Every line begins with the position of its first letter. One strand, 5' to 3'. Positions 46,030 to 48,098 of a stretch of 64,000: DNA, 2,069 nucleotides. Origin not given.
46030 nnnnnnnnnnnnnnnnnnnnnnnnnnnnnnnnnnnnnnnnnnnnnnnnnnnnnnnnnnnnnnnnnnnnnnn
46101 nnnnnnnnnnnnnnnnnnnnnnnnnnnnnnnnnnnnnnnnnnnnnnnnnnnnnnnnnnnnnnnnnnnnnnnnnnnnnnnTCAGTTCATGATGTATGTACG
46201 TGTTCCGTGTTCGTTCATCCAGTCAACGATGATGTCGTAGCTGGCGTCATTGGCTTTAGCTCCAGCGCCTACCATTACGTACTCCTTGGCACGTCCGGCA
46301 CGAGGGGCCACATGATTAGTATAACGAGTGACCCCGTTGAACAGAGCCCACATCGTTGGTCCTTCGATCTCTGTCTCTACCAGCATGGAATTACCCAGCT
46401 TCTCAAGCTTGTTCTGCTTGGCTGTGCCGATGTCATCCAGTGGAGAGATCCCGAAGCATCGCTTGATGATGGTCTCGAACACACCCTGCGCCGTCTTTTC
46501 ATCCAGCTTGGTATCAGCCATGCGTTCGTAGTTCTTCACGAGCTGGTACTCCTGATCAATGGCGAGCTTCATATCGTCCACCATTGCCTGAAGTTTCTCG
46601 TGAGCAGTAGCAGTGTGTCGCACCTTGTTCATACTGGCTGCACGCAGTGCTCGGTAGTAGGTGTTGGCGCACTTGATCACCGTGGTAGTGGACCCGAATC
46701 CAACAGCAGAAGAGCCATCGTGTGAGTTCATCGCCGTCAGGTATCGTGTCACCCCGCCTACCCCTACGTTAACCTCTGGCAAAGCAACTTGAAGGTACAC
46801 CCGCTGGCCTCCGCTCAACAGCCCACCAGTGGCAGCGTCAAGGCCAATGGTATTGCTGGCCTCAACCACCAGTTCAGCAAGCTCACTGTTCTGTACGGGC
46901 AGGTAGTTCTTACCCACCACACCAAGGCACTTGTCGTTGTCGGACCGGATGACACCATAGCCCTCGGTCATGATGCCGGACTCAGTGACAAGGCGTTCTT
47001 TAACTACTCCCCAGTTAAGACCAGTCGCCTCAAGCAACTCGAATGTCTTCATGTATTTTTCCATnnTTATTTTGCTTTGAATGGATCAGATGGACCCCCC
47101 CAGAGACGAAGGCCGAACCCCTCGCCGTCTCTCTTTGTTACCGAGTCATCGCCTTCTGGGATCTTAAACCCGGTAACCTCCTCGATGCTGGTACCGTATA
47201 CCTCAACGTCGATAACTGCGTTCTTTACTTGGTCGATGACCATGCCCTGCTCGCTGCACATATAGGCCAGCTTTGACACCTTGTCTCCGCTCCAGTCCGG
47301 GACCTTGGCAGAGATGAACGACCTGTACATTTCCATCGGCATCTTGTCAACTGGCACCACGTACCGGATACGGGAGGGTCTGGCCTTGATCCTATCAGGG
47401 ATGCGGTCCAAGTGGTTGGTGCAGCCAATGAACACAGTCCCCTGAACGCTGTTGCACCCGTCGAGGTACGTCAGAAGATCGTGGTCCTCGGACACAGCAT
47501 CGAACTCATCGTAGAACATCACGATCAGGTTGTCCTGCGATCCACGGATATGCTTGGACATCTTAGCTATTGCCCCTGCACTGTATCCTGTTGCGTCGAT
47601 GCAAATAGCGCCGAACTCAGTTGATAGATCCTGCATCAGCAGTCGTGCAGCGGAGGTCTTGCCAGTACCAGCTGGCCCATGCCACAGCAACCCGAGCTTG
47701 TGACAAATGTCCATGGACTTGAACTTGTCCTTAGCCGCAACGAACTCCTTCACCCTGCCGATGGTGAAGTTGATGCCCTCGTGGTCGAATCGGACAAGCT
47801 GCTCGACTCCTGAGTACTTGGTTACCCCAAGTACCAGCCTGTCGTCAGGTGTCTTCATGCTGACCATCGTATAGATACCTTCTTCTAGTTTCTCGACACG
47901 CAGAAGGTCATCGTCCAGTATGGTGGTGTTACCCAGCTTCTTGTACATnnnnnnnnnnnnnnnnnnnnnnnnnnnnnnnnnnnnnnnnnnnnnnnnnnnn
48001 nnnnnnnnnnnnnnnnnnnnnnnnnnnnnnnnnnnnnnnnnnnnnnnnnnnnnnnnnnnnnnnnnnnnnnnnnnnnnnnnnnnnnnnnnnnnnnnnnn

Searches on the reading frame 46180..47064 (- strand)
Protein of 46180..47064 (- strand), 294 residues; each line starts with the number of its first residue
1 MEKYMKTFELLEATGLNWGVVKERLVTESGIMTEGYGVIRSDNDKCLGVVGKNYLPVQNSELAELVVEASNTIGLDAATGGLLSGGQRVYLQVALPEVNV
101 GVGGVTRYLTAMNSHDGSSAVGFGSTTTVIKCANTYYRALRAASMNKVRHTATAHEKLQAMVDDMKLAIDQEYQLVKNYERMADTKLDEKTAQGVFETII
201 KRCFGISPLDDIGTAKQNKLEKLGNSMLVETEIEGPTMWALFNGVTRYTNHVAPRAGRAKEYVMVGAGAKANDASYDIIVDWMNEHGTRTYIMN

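Call 22: search_protein_families(library=pfam, proteins=[window:46180-47064:-], max_evalue=0.01)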
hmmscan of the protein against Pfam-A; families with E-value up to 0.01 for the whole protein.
window:46180-47064:- (294 aa): 1 family
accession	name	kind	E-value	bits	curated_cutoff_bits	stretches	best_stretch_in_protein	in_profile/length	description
PF06067.16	DUF932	-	1.6e-28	100.5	23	1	47-257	2-212/227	Domain of unknown function (DUF932)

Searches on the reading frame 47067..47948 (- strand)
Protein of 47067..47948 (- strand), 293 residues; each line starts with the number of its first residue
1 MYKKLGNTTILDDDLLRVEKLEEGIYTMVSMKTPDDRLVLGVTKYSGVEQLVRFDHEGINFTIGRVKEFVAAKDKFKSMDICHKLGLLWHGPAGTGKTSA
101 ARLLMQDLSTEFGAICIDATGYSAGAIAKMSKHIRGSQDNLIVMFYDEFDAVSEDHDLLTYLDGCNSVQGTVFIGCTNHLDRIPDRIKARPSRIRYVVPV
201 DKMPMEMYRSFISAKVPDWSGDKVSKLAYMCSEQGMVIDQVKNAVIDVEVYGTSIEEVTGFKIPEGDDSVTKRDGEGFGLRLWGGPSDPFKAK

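Call 22: search_protein_families(library=pfam, proteins=[window:47067-47948:-], max_evalue=0.01)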
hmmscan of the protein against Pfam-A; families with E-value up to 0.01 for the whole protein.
window:47067-47948:- (293 aa): 3 families
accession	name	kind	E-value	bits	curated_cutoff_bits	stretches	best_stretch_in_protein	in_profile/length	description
PF00004.35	AAA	-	1.7e-12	48.3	21.2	1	88-197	2-126/131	ATPase family associated with various cellular activities (AAA)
PF00910.28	RNA_helicase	-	8.6e-05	23.4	21.5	1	88-165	2-75/105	RNA helicase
PF13401.12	AAA_22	-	0.0034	18.1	27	0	88-122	9-44/130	AAA domain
